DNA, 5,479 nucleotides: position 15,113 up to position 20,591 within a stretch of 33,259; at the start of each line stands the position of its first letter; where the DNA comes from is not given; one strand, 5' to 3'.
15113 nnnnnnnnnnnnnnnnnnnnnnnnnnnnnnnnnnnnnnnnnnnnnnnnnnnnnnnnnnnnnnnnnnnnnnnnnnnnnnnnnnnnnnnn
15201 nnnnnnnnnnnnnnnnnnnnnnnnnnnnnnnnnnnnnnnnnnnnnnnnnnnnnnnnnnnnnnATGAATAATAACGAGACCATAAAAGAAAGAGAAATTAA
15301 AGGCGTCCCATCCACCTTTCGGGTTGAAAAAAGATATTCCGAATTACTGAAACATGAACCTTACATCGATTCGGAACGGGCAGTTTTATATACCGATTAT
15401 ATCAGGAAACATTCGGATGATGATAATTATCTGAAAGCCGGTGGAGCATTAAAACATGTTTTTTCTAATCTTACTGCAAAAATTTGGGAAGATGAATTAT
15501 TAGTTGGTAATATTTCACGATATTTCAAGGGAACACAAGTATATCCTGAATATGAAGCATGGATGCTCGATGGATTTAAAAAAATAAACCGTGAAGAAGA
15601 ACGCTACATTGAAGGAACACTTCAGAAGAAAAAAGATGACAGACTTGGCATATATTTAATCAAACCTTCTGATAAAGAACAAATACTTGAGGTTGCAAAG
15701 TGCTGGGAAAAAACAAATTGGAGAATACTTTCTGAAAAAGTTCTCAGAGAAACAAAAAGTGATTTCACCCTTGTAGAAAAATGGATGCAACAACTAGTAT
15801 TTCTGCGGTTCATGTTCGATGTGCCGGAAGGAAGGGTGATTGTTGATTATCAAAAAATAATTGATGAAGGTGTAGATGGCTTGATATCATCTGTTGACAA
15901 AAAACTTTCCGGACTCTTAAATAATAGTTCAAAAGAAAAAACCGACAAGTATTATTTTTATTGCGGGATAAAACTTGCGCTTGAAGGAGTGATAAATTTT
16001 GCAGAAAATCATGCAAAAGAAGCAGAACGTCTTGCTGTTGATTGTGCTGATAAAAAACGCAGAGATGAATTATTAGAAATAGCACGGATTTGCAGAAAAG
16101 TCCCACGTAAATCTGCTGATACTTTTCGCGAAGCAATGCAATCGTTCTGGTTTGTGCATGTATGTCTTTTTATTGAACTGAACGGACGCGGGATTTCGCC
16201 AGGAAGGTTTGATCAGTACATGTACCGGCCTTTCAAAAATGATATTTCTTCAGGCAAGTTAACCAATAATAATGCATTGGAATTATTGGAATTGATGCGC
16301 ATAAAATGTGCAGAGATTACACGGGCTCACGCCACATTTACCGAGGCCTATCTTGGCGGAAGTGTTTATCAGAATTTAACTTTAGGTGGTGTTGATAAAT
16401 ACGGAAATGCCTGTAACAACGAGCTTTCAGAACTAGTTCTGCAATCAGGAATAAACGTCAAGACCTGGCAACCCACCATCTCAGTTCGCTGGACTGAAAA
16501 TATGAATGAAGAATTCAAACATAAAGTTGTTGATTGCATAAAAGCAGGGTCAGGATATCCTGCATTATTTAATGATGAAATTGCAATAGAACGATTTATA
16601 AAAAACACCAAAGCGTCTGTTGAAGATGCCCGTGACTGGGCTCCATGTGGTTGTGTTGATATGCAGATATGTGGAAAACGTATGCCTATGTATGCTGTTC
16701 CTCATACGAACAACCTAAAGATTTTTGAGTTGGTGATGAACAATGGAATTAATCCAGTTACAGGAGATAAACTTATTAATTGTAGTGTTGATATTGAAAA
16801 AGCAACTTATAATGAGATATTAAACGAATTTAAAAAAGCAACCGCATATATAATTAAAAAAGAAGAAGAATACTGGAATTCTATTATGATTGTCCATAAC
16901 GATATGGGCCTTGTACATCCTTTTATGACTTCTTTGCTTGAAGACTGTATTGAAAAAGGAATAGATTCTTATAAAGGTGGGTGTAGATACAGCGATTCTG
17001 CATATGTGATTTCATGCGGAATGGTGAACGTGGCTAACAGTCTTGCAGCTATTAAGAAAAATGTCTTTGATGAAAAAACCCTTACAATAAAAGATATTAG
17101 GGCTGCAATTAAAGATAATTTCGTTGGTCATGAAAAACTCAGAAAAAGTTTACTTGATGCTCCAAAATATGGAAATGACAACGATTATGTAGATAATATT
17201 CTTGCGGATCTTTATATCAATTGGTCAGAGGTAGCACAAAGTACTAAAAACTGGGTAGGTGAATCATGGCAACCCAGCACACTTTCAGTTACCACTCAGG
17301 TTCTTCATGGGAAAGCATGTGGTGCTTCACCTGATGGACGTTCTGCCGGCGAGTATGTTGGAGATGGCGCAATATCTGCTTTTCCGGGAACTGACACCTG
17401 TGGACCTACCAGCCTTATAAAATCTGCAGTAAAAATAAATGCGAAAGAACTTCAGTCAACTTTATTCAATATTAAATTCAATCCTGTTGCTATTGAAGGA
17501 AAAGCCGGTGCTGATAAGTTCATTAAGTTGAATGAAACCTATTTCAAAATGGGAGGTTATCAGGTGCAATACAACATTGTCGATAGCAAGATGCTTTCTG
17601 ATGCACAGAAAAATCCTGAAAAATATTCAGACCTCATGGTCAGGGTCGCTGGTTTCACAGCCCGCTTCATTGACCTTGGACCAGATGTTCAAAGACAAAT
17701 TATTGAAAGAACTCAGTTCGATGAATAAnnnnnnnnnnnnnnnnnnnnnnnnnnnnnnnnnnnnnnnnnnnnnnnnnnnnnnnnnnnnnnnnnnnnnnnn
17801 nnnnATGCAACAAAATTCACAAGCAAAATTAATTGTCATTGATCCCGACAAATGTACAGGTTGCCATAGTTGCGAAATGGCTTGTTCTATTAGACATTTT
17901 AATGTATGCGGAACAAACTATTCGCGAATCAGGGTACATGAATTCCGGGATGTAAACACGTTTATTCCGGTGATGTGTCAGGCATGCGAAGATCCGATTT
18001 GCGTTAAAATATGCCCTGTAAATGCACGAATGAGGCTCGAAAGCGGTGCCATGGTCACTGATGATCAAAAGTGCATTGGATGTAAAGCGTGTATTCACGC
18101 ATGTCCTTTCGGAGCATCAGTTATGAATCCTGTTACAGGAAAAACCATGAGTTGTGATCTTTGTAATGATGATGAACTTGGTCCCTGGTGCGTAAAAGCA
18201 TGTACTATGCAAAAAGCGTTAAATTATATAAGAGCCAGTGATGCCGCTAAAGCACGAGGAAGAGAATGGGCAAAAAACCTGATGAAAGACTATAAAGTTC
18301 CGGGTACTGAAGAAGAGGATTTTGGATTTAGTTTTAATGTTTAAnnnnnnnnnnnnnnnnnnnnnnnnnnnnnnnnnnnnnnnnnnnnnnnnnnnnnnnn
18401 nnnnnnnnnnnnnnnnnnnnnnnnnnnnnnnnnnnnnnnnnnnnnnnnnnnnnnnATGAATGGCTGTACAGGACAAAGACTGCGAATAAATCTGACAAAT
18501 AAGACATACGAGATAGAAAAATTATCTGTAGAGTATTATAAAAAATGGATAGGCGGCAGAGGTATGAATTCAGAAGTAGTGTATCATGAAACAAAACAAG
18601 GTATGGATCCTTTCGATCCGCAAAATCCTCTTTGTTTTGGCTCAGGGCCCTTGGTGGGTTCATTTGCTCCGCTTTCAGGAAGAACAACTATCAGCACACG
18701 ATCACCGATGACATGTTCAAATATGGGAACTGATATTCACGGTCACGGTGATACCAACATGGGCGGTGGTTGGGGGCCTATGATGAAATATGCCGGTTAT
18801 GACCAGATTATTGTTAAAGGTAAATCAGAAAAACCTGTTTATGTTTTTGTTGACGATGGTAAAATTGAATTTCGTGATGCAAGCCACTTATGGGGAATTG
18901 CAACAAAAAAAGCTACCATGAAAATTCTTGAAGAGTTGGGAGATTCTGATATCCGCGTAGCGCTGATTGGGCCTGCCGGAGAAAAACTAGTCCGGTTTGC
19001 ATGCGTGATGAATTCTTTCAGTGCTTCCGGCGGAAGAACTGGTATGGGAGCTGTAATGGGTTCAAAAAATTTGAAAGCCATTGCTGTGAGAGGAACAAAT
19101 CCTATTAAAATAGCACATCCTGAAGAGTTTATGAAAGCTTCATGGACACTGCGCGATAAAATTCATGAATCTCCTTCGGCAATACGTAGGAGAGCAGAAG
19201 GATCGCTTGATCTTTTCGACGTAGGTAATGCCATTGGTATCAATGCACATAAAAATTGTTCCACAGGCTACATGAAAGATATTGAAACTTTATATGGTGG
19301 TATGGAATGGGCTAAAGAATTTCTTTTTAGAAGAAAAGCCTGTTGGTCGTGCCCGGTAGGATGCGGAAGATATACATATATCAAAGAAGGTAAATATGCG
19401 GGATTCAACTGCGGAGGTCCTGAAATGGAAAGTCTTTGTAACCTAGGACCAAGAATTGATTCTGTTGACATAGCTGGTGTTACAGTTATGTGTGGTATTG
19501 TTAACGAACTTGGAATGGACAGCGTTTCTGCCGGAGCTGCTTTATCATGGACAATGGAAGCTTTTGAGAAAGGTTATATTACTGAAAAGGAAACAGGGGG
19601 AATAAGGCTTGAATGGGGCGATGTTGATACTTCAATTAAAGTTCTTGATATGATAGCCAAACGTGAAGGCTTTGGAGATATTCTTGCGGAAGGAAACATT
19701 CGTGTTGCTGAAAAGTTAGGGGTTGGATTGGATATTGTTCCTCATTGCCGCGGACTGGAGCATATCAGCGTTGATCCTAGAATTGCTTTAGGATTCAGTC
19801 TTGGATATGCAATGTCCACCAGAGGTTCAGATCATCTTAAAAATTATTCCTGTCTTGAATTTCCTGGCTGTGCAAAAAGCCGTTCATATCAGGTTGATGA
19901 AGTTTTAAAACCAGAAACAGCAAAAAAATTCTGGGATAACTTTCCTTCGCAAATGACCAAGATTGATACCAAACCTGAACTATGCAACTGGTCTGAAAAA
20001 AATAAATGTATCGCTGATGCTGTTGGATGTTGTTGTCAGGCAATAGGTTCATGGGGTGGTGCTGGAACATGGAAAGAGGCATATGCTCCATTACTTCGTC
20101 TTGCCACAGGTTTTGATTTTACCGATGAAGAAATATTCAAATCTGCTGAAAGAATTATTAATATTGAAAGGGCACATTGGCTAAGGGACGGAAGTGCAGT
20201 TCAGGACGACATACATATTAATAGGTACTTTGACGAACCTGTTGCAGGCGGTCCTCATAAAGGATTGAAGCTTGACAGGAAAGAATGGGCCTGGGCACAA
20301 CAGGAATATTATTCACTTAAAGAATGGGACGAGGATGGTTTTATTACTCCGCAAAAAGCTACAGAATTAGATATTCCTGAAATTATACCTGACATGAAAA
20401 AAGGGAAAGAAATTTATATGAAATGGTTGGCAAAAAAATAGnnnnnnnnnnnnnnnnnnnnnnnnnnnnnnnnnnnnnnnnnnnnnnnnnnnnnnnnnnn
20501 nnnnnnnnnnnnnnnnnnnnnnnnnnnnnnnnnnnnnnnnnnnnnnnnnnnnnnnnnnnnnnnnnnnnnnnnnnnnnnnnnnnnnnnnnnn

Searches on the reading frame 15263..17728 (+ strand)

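Call 23: search_protein_families(library=pfam, proteins=[window:15263-17728:+], max_evalue=0.00001)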
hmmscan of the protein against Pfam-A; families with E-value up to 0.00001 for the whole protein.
window:15263-17728:+ (821 aa): 2 families
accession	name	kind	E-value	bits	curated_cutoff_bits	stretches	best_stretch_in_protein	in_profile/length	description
PF02901.20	PFL-like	-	1.2e-161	540.1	24.3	1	28-683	12-647/647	Pyruvate formate lyase-like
PF01228.26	Gly_radical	-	1.1e-26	93.8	22.2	1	703-803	4-106/106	Glycine radical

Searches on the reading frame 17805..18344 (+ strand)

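Call 23: search_protein_families(library=pfam, proteins=[window:17805-18344:+], max_evalue=0.00001)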
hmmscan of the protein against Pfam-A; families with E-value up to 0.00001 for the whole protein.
window:17805-18344:+ (179 aa): 8 families
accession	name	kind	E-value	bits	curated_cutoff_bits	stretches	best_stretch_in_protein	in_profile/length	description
PF13247.11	Fer4_11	-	2.8e-12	47.1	26.2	1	52-135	4-92/100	4Fe-4S dicluster domain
PF00037.32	Fer4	-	3.1e-11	43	21.1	1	84-104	2-22/24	4Fe-4S binding domain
PF12838.12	Fer4_7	-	3.9e-11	43.7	27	1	58-104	2-52/52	4Fe-4S dicluster domain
PF12837.12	Fer4_6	-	8.9e-11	41.6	25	0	84-104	3-23/24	4Fe-4S binding domain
PF12797.12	Fer4_2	-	7.4e-10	38.6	24.5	1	10-27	3-20/22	4Fe-4S binding domain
PF13187.11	Fer4_9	-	1.2e-09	38.5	27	0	57-103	1-50/52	4Fe-4S dicluster domain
PF13237.11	Fer4_10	-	3.1e-09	37.1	25.5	0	83-133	2-52/53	4Fe-4S dicluster domain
PF12800.12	Fer4_4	-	3.2e-06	27.5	24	0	89-103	3-17/17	4Fe-4S binding domain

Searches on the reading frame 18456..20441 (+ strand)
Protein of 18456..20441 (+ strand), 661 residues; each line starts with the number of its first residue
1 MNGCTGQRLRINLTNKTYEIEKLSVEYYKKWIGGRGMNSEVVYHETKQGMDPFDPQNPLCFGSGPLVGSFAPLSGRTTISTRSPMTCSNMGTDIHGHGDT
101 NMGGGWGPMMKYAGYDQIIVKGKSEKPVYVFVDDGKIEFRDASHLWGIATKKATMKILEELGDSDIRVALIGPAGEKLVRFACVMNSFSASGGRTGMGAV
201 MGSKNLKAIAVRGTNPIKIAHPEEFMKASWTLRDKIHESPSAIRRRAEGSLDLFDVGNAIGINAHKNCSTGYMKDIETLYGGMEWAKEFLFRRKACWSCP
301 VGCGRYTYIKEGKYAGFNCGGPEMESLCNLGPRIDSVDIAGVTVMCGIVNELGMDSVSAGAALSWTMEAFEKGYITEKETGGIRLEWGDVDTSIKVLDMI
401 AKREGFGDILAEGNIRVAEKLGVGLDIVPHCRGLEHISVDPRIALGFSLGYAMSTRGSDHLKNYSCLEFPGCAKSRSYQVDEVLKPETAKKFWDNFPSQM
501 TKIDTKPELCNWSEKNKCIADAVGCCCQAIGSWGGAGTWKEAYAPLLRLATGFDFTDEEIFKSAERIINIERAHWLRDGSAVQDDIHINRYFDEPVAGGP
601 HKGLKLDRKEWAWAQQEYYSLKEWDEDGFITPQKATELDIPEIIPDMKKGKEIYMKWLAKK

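Call 23: search_protein_families(library=pfam, proteins=[window:18456-20441:+], max_evalue=0.00001)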
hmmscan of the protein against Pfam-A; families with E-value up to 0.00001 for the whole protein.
window:18456-20441:+ (661 aa): 2 families
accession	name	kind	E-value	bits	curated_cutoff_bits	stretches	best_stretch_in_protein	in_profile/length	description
PF01314.23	AFOR_C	-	2.7e-94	316.9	27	1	232-640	6-385/385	Aldehyde ferredoxin oxidoreductase, domains 2 & 3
PF02730.20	AFOR_N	-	2.6e-72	243.2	29.8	1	7-214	2-199/199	Aldehyde ferredoxin oxidoreductase, N-terminal domain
